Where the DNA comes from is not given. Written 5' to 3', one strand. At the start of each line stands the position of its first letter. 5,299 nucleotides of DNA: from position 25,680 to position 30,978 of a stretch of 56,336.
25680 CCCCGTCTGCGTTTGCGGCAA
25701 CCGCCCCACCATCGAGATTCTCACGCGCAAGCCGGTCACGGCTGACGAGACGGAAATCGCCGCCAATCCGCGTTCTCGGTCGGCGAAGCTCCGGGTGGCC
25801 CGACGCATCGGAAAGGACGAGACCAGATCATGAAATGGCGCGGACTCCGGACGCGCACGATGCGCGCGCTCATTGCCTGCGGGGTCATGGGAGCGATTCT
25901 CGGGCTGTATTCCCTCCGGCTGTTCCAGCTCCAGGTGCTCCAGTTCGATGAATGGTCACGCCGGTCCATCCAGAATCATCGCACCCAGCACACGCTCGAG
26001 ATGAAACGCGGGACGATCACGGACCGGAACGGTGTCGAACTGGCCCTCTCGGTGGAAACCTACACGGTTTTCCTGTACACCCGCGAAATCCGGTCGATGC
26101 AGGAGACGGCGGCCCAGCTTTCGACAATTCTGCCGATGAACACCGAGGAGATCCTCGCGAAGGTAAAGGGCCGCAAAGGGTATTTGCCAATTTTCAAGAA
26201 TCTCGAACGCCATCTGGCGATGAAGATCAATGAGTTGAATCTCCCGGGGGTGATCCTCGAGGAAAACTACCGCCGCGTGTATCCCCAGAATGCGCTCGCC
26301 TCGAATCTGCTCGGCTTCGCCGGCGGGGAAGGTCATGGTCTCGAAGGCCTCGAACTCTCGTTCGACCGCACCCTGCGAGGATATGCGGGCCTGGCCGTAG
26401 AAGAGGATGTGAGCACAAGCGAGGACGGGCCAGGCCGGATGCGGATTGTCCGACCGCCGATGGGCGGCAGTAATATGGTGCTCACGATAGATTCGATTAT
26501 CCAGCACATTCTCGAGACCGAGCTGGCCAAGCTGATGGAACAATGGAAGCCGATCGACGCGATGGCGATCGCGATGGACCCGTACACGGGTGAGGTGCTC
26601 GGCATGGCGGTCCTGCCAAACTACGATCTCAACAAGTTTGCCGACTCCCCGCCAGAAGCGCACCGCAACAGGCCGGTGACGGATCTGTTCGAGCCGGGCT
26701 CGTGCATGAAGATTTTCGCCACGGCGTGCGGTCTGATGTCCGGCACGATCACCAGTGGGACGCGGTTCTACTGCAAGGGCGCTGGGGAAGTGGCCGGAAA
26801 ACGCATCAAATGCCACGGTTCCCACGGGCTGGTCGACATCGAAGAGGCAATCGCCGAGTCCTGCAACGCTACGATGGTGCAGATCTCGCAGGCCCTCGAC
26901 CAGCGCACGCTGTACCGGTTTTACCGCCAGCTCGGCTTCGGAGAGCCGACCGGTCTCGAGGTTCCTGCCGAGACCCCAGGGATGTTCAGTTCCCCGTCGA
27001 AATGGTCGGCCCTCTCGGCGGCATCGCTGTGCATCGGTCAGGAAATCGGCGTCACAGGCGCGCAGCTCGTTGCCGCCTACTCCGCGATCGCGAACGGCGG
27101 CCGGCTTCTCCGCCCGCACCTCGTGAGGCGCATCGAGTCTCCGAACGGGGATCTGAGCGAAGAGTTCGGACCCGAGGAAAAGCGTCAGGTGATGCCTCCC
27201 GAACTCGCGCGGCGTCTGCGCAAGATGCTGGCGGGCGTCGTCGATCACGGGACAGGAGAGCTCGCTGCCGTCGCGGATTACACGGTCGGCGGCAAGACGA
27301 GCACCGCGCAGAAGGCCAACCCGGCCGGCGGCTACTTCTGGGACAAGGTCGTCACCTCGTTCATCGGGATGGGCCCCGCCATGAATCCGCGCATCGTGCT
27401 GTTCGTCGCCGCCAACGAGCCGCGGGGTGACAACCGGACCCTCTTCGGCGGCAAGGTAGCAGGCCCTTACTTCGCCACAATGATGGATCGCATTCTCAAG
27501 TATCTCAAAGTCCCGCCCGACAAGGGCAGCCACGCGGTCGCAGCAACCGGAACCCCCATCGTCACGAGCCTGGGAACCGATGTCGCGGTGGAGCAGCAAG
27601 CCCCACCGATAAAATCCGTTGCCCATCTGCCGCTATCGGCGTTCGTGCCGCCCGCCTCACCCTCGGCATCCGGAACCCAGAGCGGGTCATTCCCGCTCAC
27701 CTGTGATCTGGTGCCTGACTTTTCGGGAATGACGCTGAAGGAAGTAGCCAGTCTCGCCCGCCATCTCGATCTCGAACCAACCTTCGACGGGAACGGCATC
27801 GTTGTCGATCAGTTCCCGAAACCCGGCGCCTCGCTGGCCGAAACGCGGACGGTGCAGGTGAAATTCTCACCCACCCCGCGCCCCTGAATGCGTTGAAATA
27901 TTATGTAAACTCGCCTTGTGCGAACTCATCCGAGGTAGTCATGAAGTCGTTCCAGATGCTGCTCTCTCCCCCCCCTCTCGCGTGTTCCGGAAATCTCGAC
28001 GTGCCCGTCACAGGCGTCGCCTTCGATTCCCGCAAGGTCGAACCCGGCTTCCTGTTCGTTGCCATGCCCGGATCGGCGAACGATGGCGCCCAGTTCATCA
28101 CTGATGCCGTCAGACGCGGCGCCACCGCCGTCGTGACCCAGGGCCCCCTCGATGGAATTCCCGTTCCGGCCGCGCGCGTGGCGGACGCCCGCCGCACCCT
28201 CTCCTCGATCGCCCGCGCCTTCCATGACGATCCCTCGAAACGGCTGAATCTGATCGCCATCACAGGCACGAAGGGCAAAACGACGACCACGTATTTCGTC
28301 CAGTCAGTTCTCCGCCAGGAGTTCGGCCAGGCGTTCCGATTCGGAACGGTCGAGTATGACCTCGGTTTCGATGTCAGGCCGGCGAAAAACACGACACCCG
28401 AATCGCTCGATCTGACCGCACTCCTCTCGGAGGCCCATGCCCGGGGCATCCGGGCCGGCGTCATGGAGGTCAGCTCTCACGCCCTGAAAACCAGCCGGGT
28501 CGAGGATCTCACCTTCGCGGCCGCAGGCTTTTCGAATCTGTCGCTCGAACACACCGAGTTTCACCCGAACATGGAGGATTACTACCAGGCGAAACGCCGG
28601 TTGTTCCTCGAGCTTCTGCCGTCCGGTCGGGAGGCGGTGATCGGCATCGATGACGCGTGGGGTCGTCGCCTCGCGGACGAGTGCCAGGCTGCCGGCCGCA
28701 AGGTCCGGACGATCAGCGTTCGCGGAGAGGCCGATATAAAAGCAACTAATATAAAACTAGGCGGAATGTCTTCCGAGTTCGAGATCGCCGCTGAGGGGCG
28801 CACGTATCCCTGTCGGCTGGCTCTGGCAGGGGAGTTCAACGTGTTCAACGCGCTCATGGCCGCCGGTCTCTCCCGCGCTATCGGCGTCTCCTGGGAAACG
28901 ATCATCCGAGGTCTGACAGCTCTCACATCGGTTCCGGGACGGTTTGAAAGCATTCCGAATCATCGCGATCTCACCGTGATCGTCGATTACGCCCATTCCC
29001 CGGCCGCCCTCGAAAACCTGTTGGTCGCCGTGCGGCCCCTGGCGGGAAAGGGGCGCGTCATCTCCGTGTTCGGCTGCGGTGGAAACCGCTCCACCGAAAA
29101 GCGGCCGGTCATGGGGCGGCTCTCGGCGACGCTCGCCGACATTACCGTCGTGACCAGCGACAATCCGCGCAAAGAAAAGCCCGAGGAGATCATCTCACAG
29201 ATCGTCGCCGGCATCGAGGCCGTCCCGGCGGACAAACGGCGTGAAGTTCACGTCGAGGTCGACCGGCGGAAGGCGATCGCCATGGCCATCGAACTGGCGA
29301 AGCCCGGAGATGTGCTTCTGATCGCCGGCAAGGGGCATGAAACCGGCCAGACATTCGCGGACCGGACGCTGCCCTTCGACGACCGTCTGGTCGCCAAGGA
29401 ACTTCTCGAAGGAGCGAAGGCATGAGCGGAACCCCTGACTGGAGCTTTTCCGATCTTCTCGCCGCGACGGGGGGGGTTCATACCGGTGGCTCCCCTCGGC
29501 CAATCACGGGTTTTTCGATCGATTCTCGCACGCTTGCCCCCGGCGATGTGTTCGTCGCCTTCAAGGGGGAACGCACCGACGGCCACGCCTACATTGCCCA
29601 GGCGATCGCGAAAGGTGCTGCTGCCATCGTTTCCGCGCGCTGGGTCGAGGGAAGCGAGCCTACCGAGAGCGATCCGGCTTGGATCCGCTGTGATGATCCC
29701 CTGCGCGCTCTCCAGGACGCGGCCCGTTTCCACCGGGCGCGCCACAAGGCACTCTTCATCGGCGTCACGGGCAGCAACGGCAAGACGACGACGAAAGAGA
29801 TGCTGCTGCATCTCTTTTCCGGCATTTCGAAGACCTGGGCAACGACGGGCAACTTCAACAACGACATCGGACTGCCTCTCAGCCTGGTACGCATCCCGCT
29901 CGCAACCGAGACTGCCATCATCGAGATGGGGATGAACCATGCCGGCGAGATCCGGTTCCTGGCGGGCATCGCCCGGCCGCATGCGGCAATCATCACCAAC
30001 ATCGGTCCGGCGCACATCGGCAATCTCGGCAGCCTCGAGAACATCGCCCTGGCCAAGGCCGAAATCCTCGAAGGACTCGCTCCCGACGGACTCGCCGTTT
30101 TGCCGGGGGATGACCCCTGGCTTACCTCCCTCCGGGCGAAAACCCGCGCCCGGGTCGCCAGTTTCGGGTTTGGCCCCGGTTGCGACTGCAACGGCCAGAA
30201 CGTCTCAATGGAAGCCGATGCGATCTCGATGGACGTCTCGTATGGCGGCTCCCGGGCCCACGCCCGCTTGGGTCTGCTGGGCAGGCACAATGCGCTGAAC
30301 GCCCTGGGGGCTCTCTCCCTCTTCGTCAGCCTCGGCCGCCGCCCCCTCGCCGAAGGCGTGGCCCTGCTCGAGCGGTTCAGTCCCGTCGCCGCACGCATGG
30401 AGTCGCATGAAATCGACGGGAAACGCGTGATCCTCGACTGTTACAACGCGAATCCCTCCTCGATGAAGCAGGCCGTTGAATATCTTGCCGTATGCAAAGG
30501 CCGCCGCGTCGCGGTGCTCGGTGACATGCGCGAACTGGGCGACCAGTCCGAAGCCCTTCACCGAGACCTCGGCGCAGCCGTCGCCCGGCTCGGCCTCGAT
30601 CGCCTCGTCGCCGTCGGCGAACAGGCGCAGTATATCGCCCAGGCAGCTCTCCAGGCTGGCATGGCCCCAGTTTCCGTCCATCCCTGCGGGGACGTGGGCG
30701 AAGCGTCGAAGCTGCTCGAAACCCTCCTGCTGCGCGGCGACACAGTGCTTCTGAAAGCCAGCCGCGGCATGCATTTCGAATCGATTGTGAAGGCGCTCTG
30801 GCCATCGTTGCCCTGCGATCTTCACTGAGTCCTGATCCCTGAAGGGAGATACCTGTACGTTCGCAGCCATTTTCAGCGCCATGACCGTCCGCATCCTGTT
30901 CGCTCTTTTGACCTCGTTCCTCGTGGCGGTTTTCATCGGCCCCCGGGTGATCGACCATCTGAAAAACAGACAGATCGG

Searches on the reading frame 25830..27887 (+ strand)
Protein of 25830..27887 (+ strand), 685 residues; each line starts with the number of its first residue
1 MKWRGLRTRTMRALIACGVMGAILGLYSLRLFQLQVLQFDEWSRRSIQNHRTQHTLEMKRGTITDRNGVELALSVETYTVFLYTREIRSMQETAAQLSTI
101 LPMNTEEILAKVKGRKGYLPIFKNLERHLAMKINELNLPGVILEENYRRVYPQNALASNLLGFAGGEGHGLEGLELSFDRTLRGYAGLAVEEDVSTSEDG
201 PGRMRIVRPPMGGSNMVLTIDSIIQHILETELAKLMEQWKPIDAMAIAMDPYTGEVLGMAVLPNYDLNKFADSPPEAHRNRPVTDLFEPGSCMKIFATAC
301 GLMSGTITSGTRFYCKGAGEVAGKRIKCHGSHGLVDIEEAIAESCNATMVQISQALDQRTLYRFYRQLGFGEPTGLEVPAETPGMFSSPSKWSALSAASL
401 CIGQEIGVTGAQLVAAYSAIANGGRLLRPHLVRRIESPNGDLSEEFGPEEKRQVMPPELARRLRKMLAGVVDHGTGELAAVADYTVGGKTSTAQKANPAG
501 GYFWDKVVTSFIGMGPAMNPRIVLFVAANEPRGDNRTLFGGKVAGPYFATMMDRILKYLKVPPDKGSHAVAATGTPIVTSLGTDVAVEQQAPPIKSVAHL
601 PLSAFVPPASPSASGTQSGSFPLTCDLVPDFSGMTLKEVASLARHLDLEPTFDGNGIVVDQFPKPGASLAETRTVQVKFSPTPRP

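Call 8: search_protein_families(library=pfam, proteins=[window:25830-27887:+], max_evalue=0.01)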
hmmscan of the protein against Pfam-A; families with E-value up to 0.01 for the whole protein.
window:25830-27887:+ (685 aa): 4 families
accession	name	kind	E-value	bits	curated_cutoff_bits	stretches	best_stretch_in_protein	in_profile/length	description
PF00905.27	Transpeptidase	-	1.9e-60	205.1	22.1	1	245-553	2-299/299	Penicillin binding protein transpeptidase domain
PF03717.20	PBP_dimer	-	1.4e-15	58.6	24.4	1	59-189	5-165/180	Penicillin-binding Protein dimerisation domain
PF03793.24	PASTA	-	2.8e-10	40.4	23.2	1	628-680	3-63/64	PASTA domain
PF21922.1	PBP_dimer_2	-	0.00013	22.6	27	0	146-186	22-61/83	Penicillin binding protein A dimerisation domain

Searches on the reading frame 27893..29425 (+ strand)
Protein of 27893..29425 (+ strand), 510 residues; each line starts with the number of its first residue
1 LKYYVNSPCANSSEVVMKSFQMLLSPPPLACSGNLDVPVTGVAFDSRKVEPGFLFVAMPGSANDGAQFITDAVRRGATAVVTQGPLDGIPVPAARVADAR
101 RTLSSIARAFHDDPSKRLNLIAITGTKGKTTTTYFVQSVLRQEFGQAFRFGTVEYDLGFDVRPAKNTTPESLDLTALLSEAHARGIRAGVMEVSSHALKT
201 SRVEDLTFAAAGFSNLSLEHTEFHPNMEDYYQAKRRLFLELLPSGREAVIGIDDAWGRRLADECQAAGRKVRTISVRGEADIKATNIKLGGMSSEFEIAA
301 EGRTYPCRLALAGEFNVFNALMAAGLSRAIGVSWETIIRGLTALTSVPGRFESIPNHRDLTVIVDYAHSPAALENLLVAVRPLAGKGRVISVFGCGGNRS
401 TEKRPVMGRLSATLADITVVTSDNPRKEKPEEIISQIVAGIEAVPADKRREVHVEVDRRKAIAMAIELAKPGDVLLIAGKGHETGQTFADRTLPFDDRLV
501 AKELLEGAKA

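Call 8: search_protein_families(library=pfam, proteins=[window:27893-29425:+], max_evalue=0.01)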
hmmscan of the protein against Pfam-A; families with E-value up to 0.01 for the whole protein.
window:27893-29425:+ (510 aa): 3 families
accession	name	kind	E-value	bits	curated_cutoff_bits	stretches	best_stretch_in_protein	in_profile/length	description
PF08245.18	Mur_ligase_M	-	1.3e-46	159.6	24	1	123-326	1-199/200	Mur ligase middle domain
PF02875.26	Mur_ligase_C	-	1.2e-32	113.9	28.4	1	349-481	1-127/127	Mur ligase, glutamate ligase domain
PF01225.30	Mur_ligase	-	3.4e-08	34.2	21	1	39-86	2-54/95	Mur ligase family, catalytic domain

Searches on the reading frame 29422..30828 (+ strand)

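Call 8: search_protein_families(library=pfam, proteins=[window:29422-30828:+], max_evalue=0.01)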
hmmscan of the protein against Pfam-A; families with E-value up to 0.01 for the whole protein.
window:29422-30828:+ (468 aa): 3 families
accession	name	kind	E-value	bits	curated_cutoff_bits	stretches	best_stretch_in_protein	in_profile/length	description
PF08245.18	Mur_ligase_M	-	7.6e-46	157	24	1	115-299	1-198/200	Mur ligase middle domain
PF02875.26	Mur_ligase_C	-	4.3e-21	76.5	28.4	1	325-448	2-127/127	Mur ligase, glutamate ligase domain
PF01225.30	Mur_ligase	-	6e-10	39.8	21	1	28-102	2-92/95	Mur ligase family, catalytic domain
